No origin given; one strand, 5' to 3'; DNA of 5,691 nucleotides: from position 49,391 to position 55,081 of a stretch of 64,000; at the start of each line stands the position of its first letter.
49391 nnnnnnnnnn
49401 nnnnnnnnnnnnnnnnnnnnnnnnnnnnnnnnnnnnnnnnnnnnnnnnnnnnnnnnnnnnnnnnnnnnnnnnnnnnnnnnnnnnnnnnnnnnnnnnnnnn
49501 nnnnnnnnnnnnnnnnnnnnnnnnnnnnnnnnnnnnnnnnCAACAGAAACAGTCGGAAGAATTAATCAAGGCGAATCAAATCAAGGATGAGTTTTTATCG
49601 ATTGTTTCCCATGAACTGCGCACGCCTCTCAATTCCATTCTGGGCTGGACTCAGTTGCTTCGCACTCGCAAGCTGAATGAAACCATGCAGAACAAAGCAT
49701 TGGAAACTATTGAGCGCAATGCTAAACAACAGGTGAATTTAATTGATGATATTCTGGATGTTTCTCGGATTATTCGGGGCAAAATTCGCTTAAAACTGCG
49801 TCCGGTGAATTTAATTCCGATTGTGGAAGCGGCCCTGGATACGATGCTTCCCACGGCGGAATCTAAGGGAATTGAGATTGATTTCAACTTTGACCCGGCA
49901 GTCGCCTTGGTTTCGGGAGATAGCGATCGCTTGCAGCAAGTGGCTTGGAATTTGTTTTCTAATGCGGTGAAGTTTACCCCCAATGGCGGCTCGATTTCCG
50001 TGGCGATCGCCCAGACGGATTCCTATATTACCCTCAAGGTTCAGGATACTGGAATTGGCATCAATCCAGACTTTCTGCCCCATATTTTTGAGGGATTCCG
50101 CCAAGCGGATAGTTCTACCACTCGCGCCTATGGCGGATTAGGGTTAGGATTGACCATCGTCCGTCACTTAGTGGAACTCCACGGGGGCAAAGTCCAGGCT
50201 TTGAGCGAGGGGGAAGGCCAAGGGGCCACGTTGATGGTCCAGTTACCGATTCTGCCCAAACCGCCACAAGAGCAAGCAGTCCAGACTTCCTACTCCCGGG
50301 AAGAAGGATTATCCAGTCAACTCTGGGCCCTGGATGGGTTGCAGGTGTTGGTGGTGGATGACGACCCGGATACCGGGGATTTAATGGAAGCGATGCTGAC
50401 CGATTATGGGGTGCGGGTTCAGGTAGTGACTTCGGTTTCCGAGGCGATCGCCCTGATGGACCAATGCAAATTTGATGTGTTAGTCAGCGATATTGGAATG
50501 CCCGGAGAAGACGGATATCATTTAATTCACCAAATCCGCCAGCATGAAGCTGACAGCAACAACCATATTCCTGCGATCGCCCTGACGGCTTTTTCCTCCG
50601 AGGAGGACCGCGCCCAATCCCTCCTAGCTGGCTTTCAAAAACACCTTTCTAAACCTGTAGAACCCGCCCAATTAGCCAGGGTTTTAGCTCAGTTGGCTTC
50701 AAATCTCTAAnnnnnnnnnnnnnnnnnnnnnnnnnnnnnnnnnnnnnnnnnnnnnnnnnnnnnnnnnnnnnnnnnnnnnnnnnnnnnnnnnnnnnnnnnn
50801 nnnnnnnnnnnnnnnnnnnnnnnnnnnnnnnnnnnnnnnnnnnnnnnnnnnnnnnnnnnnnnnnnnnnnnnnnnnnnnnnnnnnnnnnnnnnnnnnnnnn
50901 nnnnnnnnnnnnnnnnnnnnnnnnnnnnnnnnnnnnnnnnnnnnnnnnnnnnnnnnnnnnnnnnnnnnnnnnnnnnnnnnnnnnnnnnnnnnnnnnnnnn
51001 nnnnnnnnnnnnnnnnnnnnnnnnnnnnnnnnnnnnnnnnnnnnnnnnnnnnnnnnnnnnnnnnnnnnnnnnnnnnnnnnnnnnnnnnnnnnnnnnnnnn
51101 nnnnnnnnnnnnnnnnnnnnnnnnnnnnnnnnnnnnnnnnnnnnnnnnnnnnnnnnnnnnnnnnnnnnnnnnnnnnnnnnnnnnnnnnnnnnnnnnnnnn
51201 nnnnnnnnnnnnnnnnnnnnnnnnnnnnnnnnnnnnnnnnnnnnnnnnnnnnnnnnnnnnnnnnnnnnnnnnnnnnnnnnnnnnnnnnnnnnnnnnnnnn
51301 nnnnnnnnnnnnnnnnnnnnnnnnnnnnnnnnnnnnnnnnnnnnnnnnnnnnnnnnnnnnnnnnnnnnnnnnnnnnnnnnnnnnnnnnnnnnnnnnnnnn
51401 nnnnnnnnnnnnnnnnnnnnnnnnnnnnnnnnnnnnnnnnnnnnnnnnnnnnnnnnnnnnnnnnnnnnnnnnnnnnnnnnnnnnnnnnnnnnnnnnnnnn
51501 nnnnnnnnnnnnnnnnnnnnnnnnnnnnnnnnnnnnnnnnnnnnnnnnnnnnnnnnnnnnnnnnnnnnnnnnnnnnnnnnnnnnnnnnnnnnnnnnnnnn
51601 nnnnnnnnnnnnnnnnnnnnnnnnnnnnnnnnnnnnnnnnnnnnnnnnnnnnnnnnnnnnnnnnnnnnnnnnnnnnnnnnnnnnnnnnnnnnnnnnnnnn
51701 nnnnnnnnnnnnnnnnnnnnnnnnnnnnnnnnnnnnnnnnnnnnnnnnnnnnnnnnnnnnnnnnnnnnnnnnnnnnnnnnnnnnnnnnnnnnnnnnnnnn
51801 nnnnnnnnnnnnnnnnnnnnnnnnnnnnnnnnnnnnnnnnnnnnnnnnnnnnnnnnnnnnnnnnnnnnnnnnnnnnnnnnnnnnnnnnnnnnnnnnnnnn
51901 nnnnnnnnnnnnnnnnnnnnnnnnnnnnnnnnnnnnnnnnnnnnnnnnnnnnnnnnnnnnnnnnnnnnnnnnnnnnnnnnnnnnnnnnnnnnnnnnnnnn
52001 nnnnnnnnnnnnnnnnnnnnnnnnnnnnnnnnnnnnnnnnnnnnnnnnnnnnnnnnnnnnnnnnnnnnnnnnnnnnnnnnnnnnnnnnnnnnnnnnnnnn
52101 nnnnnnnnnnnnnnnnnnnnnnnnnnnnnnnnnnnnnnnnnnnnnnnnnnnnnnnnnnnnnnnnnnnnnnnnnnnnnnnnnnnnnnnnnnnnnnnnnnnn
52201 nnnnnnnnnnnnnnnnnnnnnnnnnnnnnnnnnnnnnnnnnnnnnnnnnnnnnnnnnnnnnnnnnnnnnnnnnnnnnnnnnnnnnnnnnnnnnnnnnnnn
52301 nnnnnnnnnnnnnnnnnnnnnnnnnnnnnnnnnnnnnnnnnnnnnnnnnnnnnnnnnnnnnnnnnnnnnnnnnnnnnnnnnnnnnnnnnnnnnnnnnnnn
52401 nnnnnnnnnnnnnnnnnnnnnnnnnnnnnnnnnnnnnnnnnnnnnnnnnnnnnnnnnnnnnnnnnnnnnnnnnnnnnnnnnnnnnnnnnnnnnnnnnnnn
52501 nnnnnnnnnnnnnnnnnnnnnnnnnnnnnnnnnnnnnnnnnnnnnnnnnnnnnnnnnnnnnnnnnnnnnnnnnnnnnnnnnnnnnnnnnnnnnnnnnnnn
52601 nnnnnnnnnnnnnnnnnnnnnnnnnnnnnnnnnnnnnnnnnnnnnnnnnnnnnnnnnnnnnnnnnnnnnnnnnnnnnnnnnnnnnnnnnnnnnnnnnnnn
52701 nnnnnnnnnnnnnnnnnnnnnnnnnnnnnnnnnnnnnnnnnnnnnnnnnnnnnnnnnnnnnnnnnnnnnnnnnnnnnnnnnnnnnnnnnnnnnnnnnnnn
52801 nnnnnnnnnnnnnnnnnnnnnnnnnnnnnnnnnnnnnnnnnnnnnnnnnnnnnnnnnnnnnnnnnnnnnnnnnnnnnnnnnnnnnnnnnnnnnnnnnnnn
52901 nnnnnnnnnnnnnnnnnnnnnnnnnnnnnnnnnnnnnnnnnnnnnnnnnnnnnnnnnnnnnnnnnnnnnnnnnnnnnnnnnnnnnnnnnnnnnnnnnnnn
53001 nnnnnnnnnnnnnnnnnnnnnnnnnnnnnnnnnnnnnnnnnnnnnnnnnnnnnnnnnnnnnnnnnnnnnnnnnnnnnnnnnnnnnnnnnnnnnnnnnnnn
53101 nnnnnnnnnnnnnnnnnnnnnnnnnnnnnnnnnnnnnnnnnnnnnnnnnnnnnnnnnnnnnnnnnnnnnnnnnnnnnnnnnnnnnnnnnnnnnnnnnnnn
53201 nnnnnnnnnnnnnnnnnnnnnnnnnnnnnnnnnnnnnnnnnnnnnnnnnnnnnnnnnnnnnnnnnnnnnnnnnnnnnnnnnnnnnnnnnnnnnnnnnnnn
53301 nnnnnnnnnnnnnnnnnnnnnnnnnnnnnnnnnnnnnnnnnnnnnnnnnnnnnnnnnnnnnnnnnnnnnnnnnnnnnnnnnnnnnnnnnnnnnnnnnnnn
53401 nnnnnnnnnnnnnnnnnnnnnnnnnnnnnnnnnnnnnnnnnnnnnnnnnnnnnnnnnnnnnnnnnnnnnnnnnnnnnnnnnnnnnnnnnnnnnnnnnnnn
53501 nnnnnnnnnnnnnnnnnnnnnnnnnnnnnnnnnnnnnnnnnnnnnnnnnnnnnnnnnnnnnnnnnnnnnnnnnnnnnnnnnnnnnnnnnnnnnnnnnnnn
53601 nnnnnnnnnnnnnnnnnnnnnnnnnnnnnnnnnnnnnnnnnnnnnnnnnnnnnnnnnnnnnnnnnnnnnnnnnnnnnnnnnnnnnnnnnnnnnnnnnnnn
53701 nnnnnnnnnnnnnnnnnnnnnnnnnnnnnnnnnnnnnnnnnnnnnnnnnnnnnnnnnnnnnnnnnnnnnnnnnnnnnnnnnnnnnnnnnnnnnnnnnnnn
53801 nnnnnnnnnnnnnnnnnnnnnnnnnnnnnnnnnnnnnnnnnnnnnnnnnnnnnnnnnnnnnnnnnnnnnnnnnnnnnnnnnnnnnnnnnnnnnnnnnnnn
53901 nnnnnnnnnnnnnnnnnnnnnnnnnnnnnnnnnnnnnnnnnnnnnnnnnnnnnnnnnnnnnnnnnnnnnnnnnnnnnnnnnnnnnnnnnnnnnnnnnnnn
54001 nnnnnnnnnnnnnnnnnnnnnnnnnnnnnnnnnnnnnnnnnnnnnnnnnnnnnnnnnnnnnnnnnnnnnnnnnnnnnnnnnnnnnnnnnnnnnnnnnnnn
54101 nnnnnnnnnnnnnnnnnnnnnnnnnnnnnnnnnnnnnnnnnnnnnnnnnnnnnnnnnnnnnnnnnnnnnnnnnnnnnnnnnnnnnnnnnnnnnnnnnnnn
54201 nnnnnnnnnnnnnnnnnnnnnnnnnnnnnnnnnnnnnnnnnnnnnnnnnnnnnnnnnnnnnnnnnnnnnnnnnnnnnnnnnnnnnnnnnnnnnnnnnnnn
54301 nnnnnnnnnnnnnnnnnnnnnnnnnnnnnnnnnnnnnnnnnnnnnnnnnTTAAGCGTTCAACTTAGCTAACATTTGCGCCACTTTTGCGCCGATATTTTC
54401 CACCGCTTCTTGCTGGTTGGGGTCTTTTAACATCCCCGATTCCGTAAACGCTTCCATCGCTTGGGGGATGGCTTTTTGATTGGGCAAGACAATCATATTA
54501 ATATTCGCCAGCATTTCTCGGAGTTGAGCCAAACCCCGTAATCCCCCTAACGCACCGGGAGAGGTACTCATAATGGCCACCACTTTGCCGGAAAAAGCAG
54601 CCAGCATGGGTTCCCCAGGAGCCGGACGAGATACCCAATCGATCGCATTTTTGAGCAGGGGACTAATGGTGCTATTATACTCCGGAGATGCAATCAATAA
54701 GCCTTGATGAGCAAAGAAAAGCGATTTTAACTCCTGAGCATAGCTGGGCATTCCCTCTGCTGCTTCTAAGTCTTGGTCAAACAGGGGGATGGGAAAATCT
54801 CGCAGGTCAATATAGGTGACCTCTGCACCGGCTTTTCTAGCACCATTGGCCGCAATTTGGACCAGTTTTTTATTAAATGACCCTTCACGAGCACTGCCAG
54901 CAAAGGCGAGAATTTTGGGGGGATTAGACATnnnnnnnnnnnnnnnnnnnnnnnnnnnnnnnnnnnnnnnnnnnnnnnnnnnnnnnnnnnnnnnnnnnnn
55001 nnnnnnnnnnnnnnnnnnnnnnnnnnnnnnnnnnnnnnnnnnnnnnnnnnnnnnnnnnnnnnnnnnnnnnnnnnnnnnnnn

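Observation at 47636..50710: Ethylene-binding-domain hybrid kinase with a duplicated HK-REC output, embedded in a three-kinase/CheY/CheC cluster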

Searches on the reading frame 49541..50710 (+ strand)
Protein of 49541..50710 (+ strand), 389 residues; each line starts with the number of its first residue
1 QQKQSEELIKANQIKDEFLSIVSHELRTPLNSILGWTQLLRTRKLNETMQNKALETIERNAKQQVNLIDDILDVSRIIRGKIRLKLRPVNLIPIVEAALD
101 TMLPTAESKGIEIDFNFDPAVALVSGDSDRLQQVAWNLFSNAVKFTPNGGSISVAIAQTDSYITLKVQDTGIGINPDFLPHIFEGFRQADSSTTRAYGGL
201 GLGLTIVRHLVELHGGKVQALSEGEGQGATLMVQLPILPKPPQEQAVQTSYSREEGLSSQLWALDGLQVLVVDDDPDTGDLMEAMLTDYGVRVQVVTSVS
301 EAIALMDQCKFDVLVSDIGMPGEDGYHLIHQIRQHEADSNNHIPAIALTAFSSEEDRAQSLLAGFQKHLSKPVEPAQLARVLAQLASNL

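Call 42: find_homologous_proteins(query=window:49541-50710:+)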
Query window:49541-50710:+ (389 aa): 8000 proteins with E <= 0.001 among 8000 candidates; the best 120 are listed.
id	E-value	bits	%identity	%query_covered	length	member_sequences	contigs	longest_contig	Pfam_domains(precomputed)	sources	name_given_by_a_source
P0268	2.6e-150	519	56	99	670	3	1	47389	PF13426.14,PF13188.14,PF08448.17,PF02518.32,PF00512.32,PF00989.32,PF00072.31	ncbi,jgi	-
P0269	1.6e-145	503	56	99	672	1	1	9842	PF08447.19,PF13426.14,PF08448.17,PF02518.32,PF00512.32,PF23198.2,PF00989.32,PF00072.31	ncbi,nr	ncbi:MAG: response regulator [Chroococcidiopsidaceae cyanobacterium CP_BM_RX_35]|nr:response regulat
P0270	3.4e-145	502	58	99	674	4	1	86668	PF08447.19,PF13426.14,PF08448.17,PF02518.32,PF00512.32,PF00989.32,PF00072.31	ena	-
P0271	5.8e-145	501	55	99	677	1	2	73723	PF08447.19,PF13426.14,PF13188.14,PF20274.5,PF08448.17,PF02518.32,PF00512.32,PF23198.2,PF00989.32,PF00072.31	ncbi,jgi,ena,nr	ncbi:MAG: response regulator [Chroococcidiopsidaceae cyanobacterium CP_BM_ER_R8_30]|nr:response regu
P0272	1.1e-141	490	55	99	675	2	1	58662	PF13426.14,PF08448.17,PF02518.32,PF00512.32,PF23198.2,PF00989.32,PF00072.31,PF06490.18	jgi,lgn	-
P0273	8.2e-140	484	55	100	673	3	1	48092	PF08447.19,PF13426.14,PF08448.17,PF02518.32,PF00512.32,PF23198.2,PF00989.32,PF00072.31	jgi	jgi:PAS domain S-box-containing protein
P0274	2.8e-138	479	54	100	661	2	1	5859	PF13426.14,PF13188.14,PF08448.17,PF02518.32,PF00512.32,PF23198.2,PF00989.32,PF00072.31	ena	-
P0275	5.4e-138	478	55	99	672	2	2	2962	PF13426.14,PF13188.14,PF08448.17,PF02518.32,PF00512.32,PF00989.32,PF00072.31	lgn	-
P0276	2.9e-137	476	52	100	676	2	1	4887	PF08448.17,PF02518.32,PF00512.32,PF23198.2,PF00072.31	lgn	-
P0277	2.9e-137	476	54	97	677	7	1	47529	PF08447.19,PF13426.14,PF13188.14,PF08448.17,PF02518.32,PF00512.32,PF00989.32,PF00072.31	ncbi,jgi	jgi:hypothetical protein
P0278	1.8e-136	473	56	96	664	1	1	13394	PF08447.19,PF13426.14,PF08448.17,PF02518.32,PF00512.32,PF00989.32,PF00072.31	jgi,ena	jgi:hypothetical protein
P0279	4.4e-136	472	54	99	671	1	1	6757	PF08447.19,PF13426.14,PF08448.17,PF02518.32,PF00512.32,PF23198.2,PF00989.32,PF00072.31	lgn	-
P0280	4.9e-136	472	52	100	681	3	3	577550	PF08447.19,PF13426.14,PF13188.14,PF08448.17,PF02518.32,PF00512.32,PF23198.2,PF00989.32,PF00072.31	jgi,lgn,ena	jgi:PAS domain S-box-containing protein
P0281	5.0e-136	472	53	99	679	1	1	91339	PF08448.17,PF02518.32,PF00512.32,PF23198.2,PF00989.32,PF00072.31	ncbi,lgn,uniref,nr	ncbi:response regulator [Dendronalium sp. ChiSLP03b]|uniref:response regulator n=1 Tax=Dendronalium 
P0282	1.6e-135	470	53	100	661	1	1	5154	PF08447.19,PF13426.14,PF08448.17,PF02518.32,PF00512.32,PF00989.32,PF00072.31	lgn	-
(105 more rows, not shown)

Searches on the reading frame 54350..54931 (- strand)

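Call 5: search_protein_families(library=pfam, proteins=[window:54350-54931:-], max_evalue=0.01)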
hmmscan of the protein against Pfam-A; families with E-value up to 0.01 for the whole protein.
window:54350-54931:- (193 aa): 2 families
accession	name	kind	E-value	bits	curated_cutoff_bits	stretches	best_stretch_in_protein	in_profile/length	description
PF03358.20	FMN_red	-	3.4e-44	150.5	24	1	5-158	1-150/152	NADPH-dependent FMN reductase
PF02525.22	Flavodoxin_2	-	1.4e-11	44.9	27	1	6-126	2-136/198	Flavodoxin-like fold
